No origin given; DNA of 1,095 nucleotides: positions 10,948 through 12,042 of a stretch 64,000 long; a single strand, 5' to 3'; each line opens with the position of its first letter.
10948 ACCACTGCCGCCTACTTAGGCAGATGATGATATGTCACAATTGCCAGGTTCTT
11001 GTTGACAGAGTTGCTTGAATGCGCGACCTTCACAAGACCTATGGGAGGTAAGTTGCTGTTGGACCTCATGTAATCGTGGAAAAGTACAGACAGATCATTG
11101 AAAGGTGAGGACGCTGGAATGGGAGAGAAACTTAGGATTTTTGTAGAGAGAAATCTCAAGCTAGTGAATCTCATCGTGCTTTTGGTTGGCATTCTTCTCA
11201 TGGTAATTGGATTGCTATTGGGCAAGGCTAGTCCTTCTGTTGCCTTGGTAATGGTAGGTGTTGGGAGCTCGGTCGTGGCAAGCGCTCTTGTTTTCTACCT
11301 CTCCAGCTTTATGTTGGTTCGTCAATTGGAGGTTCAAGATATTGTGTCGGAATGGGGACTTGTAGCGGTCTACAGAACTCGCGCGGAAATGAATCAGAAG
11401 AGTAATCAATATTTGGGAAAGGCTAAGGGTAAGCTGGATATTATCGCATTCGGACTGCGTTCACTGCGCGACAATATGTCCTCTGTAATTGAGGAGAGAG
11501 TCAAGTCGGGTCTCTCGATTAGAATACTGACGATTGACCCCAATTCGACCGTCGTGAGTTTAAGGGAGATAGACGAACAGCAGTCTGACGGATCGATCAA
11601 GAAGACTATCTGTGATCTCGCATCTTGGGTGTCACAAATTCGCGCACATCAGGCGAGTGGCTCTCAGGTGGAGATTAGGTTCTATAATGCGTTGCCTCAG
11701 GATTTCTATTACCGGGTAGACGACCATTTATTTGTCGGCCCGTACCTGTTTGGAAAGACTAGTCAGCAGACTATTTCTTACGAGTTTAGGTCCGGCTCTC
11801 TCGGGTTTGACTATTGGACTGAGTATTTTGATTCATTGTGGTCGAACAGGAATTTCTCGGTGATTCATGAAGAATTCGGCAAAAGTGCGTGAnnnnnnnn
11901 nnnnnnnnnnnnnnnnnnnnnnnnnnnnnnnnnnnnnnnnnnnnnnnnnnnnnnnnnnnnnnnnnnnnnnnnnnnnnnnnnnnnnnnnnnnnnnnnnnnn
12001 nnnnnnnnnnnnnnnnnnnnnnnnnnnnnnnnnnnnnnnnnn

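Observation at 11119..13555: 2TM protein + SplB-like radical SAM + HD phosphohydrolase three-gene module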

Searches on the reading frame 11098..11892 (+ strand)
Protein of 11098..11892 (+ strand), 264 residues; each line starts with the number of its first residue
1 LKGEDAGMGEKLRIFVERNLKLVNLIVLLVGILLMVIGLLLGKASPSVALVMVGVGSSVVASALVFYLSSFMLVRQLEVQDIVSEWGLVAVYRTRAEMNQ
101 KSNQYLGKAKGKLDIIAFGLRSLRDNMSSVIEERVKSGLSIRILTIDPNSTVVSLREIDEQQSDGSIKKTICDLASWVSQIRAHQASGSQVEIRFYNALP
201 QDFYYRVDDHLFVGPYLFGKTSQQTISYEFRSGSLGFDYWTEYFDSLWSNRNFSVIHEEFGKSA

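Call 3: search_protein_families(library=pfam, proteins=[window:11098-11892:+], max_evalue=1)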
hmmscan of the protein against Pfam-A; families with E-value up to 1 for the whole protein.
window:11098-11892:+ (264 aa): 5 families
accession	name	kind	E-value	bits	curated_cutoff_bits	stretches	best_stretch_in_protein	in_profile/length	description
PF19319.4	DUF5919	-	8.7e-05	22.8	23.5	1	113-210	1-99/161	Domain of unknown function (DUF5919)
PF04864.19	Alliinase_C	-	0.062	12.6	22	1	41-110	59-128/363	Allinase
PF25580.1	TPR_Rlf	-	0.07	12.9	27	1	62-172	23-130/226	Zinc finger protein Rlf-like, TPR repeats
PF11023.14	DUF2614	-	0.16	12.5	21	1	23-79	12-68/111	Zinc-ribbon containing domain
PF18303.6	Saf_2TM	-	0.24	11.7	29.5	0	19-41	63-85/152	SAVED-fused 2TM effector domain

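Call 4: search_protein_families(library=padloc, proteins=[window:11098-11892:+], max_evalue=1)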
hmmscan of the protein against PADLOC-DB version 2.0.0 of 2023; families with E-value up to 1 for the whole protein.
window:11098-11892:+ (264 aa): 0 families

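Call 5: search_protein_families(library=ncbifam, proteins=[window:11098-11892:+], max_evalue=1)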
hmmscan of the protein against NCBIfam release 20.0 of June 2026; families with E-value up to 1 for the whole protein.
window:11098-11892:+ (264 aa): 4 families
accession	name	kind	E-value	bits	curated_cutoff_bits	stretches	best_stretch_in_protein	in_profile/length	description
NF002839.0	PRK03072.1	equivalog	0.01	14.9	412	1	19-105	9-88/291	zinc metalloprotease HtpX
NF042937.1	leader_Ms4533A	equivalog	0.099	12.9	31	1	44-61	8-25/30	Ms4533A family Cys-rich leader peptide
NF002796.0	PRK02935.1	equivalog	0.12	12.3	108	1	20-73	12-64/118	hypothetical protein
NF052423.1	lpg1689_fam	equivalog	0.43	10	150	1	20-68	109-157/184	lpg1689 family Dot/Icm T4SS effector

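Call 13: find_homologous_proteins(query=window:11119-11892:+)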
Query window:11119-11892:+ (257 aa): 58 proteins with E <= 0.001 among 1173 candidates.
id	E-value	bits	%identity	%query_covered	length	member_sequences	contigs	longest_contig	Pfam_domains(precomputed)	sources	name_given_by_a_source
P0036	2.3e-161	553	100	100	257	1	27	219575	-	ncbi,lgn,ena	-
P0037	8.9e-75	270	52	93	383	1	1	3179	PF19319.5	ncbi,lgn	-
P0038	1.1e-72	263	48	96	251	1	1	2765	-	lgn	-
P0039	9.9e-72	260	46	96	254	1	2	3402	-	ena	-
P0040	6.7e-70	254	47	92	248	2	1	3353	-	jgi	jgi:hypothetical protein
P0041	8.6e-69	250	46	94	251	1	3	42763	-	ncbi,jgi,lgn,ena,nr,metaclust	ncbi:MAG TPA: hypothetical protein DHW82_03385 [Spirochaetia bacterium]|nr:MAG: hypothetical protein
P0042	1.3e-68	249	46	81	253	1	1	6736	-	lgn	-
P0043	1.5e-68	249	50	79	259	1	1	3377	PF19319.5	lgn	-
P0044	3.1e-68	248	45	95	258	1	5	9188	-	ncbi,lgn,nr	ncbi:MAG: hypothetical protein EPGJADBJ_04883 [Saprospiraceae bacterium]|nr:hypothetical protein [Sa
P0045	3.7e-68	248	50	79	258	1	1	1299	PF19319.5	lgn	-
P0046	6.3e-68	247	47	92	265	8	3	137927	PF19319.5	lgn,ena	-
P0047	8.4e-68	247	43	92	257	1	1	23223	-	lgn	-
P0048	1.6e-66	243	46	93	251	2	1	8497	-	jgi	-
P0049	1.2e-65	240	44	96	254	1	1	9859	PF19319.5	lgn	-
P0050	1.4e-65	240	48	93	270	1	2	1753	-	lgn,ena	-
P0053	1.0e-63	233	43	92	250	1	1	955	PF19319.5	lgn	-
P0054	1.2e-63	233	47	80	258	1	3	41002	-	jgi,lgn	jgi:hypothetical protein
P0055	2.0e-63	232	45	92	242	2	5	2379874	-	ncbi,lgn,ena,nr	ncbi:hypothetical protein U5907_07030 [Bacteroidales bacterium MB20-C3-3]|nr:hypothetical protein U5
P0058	1.4e-62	230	42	92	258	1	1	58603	PF19319.5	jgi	jgi:hypothetical protein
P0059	2.0e-62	229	47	90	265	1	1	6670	-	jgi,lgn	jgi:hypothetical protein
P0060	8.7e-62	227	47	81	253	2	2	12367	PF19319.5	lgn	-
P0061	3.4e-61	225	44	92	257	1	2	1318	PF19319.5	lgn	-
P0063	2.0e-60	223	42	94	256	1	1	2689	PF19319.5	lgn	-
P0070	1.4e-57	213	42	90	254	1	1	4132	-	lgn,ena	-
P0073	1.5e-56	210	40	95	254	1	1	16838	-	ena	-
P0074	7.7e-56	208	47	82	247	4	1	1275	PF19319.5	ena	-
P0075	8.5e-56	207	40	95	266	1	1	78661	PF19319.5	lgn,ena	-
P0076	2.8e-55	206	40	93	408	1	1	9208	-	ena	-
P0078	4.9e-53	198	51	66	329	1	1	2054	-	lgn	-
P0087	2.0e-40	157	43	70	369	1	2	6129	PF13271.12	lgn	-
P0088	1.7e-39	154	45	65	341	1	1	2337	-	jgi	jgi:hypothetical protein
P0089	6.5e-38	149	40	71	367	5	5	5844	PF19319.5,PF13271.12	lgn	-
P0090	3.3e-37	147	45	65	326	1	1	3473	-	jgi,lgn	jgi:hypothetical protein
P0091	1.7e-36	144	40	68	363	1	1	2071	PF13271.12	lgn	-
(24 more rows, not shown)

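Call 20: find_related_loci(query=A1, collection=genome_contigs, flank=6000)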
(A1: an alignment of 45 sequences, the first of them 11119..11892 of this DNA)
Query A1 (257 aa) in genome_contigs; peptide patterns used: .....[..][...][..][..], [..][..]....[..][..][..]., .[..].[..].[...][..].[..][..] (x = any residue, [..] = any of these).
124 stretches matched a pattern; 44 encode a relative of the query (tblastn E <= 1e-3); 44 distinct loci.
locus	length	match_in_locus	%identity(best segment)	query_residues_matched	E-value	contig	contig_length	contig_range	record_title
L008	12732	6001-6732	48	1-247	1e-84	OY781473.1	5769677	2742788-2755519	MAG: uncultured Desulfobacterium sp. isolate b5edb3ca-a369-423b-9e9e-493c49de4e5b genome assembly, chromosome: 1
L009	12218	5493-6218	46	6-247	4e-75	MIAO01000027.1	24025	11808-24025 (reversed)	MAG: Spirochaetes bacterium GWB1_36_13 gwb1_scaffold_1349, whole genome shotgun sequence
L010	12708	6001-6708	44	11-247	5e-75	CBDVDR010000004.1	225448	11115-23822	MAG TPA_asm: uncultured bacterium isolate SRR21487745_metabat2_10 genome assembly, contig: ERZ25073593.4, whole genome s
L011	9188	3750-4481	45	5-247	3e-74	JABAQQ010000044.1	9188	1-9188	MAG: Saprospiraceae bacterium isolate Bin_29 c_000000015473, whole genome shotgun sequence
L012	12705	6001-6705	44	12-247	8e-68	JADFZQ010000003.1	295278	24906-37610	MAG: Desulfamplus sp. isolate nJC1bin9 nJC1_bin9_NODE_3_length_295278_cov_49.796047, whole genome shotgun sequence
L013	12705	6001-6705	43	12-247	4e-67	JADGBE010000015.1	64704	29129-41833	MAG: Desulfamplus sp. isolate nS315bin44 nS315_bin44_NODE_15_length_64704_cov_30.197795, whole genome shotgun sequence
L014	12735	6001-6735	40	6-252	8e-67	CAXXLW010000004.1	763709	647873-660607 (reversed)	MAG: Desulfamplus sp. isolate 82e8c6d0-3d9d-4aa8-81a7-685ccd8d78ba genome assembly, contig: contig_4, whole genome shotg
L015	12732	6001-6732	40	6-251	5e-67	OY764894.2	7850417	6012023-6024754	MAG: uncultured Desulfobacterium sp. isolate 35125921-b51f-40db-957b-bccbeeb29ead genome assembly, chromosome: 1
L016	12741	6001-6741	40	1-247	7e-67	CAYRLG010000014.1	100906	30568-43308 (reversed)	MAG TPA_asm: uncultured Desulfobacterales bacterium isolate binchicken_co168_123 genome assembly, contig: NODE_233_lengt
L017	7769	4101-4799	41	12-246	2e-66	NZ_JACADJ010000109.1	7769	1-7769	Desulfobacter latus strain AcRS2 NODE_181_length_7769_cov_34.635043, whole genome shotgun sequence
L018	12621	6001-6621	45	40-246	3e-66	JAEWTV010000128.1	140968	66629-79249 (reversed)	MAG: Bacillota bacterium isolate OH_SDB_158 k127_889334, whole genome shotgun sequence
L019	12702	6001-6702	40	12-247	6e-65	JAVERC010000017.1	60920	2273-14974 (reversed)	MAG: Desulforegulaceae bacterium isolate BF1_10 scaffold_827_c1_biofilm_2017, whole genome shotgun sequence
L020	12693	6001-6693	43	13-246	6e-65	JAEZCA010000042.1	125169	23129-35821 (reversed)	MAG: Bacillota bacterium isolate OH_CBrB_222 k127_2064179, whole genome shotgun sequence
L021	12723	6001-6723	40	6-248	6e-65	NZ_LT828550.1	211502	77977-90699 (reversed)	Desulfamplus magnetovallimortis isolate PRJEB14757, whole genome shotgun sequence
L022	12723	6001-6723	39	6-248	7e-64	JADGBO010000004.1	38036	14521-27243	MAG: Desulfamplus sp. isolate nTSbin20 nTS_bin20_NODE_4_length_38036_cov_10.184859, whole genome shotgun sequence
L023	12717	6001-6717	43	4-247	4e-63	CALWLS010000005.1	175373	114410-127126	MAG: uncultured Lachnospiraceae bacterium isolate BRZ_EQ__bin76 genome assembly, contig: BRZ_EQ__NODE_158_length_175373_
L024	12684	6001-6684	42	14-243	1e-57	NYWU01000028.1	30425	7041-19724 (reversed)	MAG: Idiomarinaceae bacterium isolate CPC14 MHASMcontig_36990, whole genome shotgun sequence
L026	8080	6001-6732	38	6-251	2e-65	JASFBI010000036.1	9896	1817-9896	MAG: Desulfobacterales bacterium isolate GB_4872_bin16 NODE_814_length_9896_cov_6.311960, whole genome shotgun sequence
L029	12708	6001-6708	37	12-248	2e-52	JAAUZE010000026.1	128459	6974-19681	MAG: Lachnospiraceae bacterium isolate Mgla_MAG_36-bin_9 c_000000121218, whole genome shotgun sequence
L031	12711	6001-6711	38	14-247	6e-51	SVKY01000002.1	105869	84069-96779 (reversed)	MAG: Oscillospiraceae bacterium isolate SIG473 NODE_925_length_105869_cov_3.645713, whole genome shotgun sequence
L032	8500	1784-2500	37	16-247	1e-49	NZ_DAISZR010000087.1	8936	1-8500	MAG: Methylobacter sp. isolate CTOTU25010 NODE_256_length_8936_cov_548.048080, whole genome shotgun sequence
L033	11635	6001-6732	38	2-243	2e-49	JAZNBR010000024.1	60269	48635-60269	MAG: Ruminococcus sp. isolate T1900044741_TS20190207.MAGScoT_cleanbin_000007 SGB_2065_k141_936020, whole genome shotgun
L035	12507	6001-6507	43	79-247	2e-48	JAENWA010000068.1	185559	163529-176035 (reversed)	MAG: Desulfuromonadales bacterium isolate 3_4_m_bin4 c_000001939493, whole genome shotgun sequence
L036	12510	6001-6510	46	79-248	5e-48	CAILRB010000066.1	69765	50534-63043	MAG: uncultured Chlorobiaceae bacterium isolate AM4_bin-525 genome assembly, contig: bin-525:066/107, whole genome shotg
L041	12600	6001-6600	38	40-243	1e-42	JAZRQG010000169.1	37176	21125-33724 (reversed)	MAG: Acutalibacteraceae bacterium isolate T1900045365_YK20190055.MAGScoT_cleanbin_000018 SGB_6840_k141_2514657, whole ge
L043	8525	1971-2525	40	74-251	1e-40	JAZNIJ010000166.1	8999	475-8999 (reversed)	MAG: Eubacteriales bacterium isolate T1900044687_TS20190153.MAGScoT_cleanbin_000008 SGB_1726_k141_2361856, whole genome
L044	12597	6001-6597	38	46-248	2e-38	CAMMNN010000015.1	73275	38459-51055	MAG: uncultured Clostridium sp. isolate ERR4968598_bin.22_MetaWRAP_v1.1_MAG genome assembly, contig: NODE_321_length_732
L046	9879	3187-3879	32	17-247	1e-35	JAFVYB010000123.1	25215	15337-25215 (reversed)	MAG: Myxococcaceae bacterium isolate RGIG5499 Sheep_Colon.Co__c3425701, whole genome shotgun sequence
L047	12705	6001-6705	45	12-247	1e-68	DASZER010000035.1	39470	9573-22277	MAG TPA_asm: Frankiaceae bacterium isolate SMAG_U6499 k141_223014, whole genome shotgun sequence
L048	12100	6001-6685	37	12-242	4e-38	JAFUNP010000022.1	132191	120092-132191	MAG: Oscillospiraceae bacterium isolate RGIG4658 Roe_deer_Rectum-4__c317166, whole genome shotgun sequence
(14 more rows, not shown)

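Call 27: predict_structure(alignment_id=A1)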
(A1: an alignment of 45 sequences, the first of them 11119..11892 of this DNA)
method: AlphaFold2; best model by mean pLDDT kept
length: 257 residues; sequences in the alignment: 45
mean_pLDDT: 94.3   pTM: 0.80
mean pLDDT of the five models: 94.3, 93.5, 93.4, 92.6, 92.3
residues with pLDDT >= 90: 220; 70-90: 32; 50-70: 5; < 50: 0
segments of 3 or more residues with pLDDT < 50: none
pLDDT, mean of each block of 10 residues (from residue 1): 81 93 98 96 98 96 89 92 96 97 97 95 98 98 95 94 97 97 96 93 96 89 98 98 96 70
secondary structure, 60 per line:
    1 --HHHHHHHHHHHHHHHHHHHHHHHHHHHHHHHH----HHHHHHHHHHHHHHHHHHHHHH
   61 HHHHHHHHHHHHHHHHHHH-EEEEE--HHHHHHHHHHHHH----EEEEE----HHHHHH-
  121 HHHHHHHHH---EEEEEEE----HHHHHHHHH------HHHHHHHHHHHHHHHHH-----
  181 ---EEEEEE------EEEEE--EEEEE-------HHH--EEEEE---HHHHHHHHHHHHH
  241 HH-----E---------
elements in order: H3-34 H39-79 E81-85 H88-100 E105-109 H114-119 H121-129 E133-139 H144-152 H159-175 E184-189 E196-200 E203-207 E220-224 H228-242

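Call 29: search_protein_families(library=pfam, proteins=[L010:6768-7898:+, L012:6722-8341:+, L016:6946-8589:+, L017:4827-5672:+, L033:6815-9946:+, L014:7169-9385:+, L015:7561-9465:+, L019:7673-9229:+, L023:6830-7621:+, L026:6835-7719:+], max_evalue=0.01)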
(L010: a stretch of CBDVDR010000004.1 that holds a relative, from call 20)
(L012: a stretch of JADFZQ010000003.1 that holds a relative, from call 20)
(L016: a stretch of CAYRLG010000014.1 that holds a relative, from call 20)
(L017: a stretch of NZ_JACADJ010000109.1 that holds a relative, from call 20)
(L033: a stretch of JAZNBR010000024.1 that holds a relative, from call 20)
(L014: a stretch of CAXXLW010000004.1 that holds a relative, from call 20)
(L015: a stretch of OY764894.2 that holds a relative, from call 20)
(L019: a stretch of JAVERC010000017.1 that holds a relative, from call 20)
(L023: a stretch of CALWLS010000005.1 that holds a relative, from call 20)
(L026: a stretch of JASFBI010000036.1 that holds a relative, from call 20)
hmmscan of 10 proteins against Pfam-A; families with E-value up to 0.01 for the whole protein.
L010:6768-7898:+ (376 aa): 3 families
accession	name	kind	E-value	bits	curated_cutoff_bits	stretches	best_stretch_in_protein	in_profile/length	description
PF00625.27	Guanylate_kin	-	1.6e-18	67.4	25.2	1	194-375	3-181/182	Guanylate kinase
PF01928.26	CYTH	-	5.3e-09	36.6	23.2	1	7-165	1-175/179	CYTH domain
PF13238.12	AAA_18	-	3.1e-05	24.9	29.4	1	197-336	2-121/128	AAA domain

L012:6722-8341:+ (539 aa): 8 families
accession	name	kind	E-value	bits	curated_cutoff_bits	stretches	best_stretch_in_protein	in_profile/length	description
PF00958.27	GMP_synt_C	-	6.1e-47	158.1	27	1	447-538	1-92/92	GMP synthase C terminal domain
PF00117.34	GATase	-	2e-45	155.2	22.8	1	4-205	2-189/190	Glutamine amidotransferase class-I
PF07722.19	Peptidase_C26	-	4.4e-10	40.2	20.5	1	69-188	103-219/219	Peptidase C26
PF02540.23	NAD_synthase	-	1.5e-09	37.8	21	1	228-294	14-80/242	NAD synthase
PF03054.22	tRNA_Me_trans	-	1.5e-06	28.5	20.6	1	233-310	1-78/202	tRNA methyl transferase HUP domain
PF06508.19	QueC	-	0.00049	20.1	22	0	234-287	1-52/210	Queuosine biosynthesis protein QueC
PF02568.20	ThiI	-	0.00083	19.5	20.5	1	233-290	4-60/197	Thiamine biosynthesis protein (ThiI)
PF13507.12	GATase_5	-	0.0055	16.3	27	1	74-170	93-183/260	CobB/CobQ-like glutamine amidotransferase domain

L016:6946-8589:+ (547 aa): 4 families
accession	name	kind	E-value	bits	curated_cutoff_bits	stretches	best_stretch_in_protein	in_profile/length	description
PF00245.25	Alk_phosphatase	-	5.6e-85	286.3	24.4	1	29-437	2-403/423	Alkaline phosphatase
PF01676.23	Metalloenzyme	-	1.1e-06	28.8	24.3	1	247-322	129-202/252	Metalloenzyme superfamily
PF07833.16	Cu_amine_oxidN1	-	0.00028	21.2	24.2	1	461-538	17-89/108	Copper amine oxidase N-terminal domain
PF01663.27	Phosphodiest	-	0.0071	16.4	23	0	31-329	1-227/342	Type I phosphodiesterase / nucleotide pyrophosphatase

L017:4827-5672:+ (281 aa): 1 family
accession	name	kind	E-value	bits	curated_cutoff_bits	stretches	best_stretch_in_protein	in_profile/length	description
PF01937.24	ARMT1-like_dom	-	2.2e-61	208.2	25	1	2-275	2-311/311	Damage-control phosphatase ARMT1-like domain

L033:6815-9946:+ (1043 aa): 6 families
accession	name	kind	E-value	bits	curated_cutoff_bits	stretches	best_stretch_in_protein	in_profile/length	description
PF18766.7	SWI2_SNF2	-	4.1e-66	223.2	26.7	1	271-489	1-213/221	SWI2/SNF2 ATPase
PF04313.20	HSDR_N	-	1.7e-37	129.6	25.1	1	5-213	2-195/198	Type I restriction enzyme R protein N terminus (HSDR_N)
PF04851.21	ResIII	-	1.2e-21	77.7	22.5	1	269-431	5-162/164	Type III restriction enzyme, res subunit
PF22679.2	T1R_D3-like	-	1.7e-20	74.5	27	1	536-691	3-156/158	Type I restriction enzyme subunit R domain 3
PF00270.35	DEAD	-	0.0014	18.9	26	1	300-431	23-160/167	DEAD/DEAH box helicase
PF00271.37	Helicase_C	-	0.0016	19.1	23.5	1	587-679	11-109/110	Helicase conserved C-terminal domain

L014:7169-9385:+ (738 aa): 11 families
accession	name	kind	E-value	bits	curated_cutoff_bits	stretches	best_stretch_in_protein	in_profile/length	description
PF10114.15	PocR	-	6.4e-49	166.3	23.9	1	58-216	1-160/162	Sensory domain found in PocR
PF02518.31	HATPase_c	-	2.5e-26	92.7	26.4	1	476-596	2-109/111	Histidine kinase-, DNA gyrase B-, and HSP90-like ATPase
PF13426.13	PAS_9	-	8e-20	71.5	27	1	249-351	2-103/103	PAS domain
PF00072.30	Response_reg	-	1.9e-17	63.8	30.2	1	621-732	1-110/111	Response regulator receiver domain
PF00989.32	PAS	-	8.4e-17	61.7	22.6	1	239-349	2-113/113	PAS fold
PF00512.31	HisKA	-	4.3e-10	39.9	26.9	1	369-432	3-65/66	His Kinase A (phospho-acceptor) domain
PF08447.18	PAS_3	-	5.3e-10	39.9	25.6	1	261-345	2-88/89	PAS fold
PF08448.16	PAS_4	-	2.2e-08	34.7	23.1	1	245-351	2-107/110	PAS fold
PF13188.13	PAS_8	-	1.7e-06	28.1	21.8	1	238-279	1-42/65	PAS domain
PF14501.12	HATPase_c_5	-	0.0026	18.1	22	1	483-585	9-93/102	GHKL domain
PF13589.12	HATPase_c_3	-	0.0083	16.6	25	0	479-555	2-62/137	Histidine kinase-, DNA gyrase B-, and HSP90-like ATPase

L015:7561-9465:+ (634 aa): 1 family
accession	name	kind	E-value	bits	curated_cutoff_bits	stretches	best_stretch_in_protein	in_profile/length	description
PF25273.1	DUF7869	-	8.3e-22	78.1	26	1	403-559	35-185/192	Domain of unknown function (DUF7869)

L019:7673-9229:+ (518 aa): 7 families
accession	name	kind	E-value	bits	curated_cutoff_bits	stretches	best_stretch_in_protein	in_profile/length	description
PF00158.32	Sigma54_activat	-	1.8e-69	233.2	20.2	1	205-369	3-167/168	Sigma-54 interaction domain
PF25601.1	AAA_lid_14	-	3.1e-19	69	27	1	376-452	2-77/87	AAA+ ATPase lid domain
PF14532.12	Sigma54_activ_2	-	2.5e-17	63.8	25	1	211-374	8-138/138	Sigma-54 interaction domain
PF07728.20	AAA_5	-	1.3e-07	32.1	22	1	226-345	1-123/139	AAA domain (dynein-related subfamily)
PF02954.25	HTH_8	-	1.6e-06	28.2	22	1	472-510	7-42/42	Bacterial regulatory protein, Fis family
PF00004.35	AAA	-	7.6e-05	23.6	21.2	1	227-345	1-110/131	ATPase family associated with various cellular activities (AAA)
PF12775.13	AAA_7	-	0.00079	19.4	25.8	1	216-262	25-71/181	P-loop containing dynein motor region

L023:6830-7621:+ (263 aa): 1 family
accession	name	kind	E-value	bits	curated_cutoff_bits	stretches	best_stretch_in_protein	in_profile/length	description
PF13425.11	O-antigen_lig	-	0.0046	16.3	31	1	5-117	214-312/462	O-antigen ligase like membrane protein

L026:6835-7719:+ (294 aa): 0 families
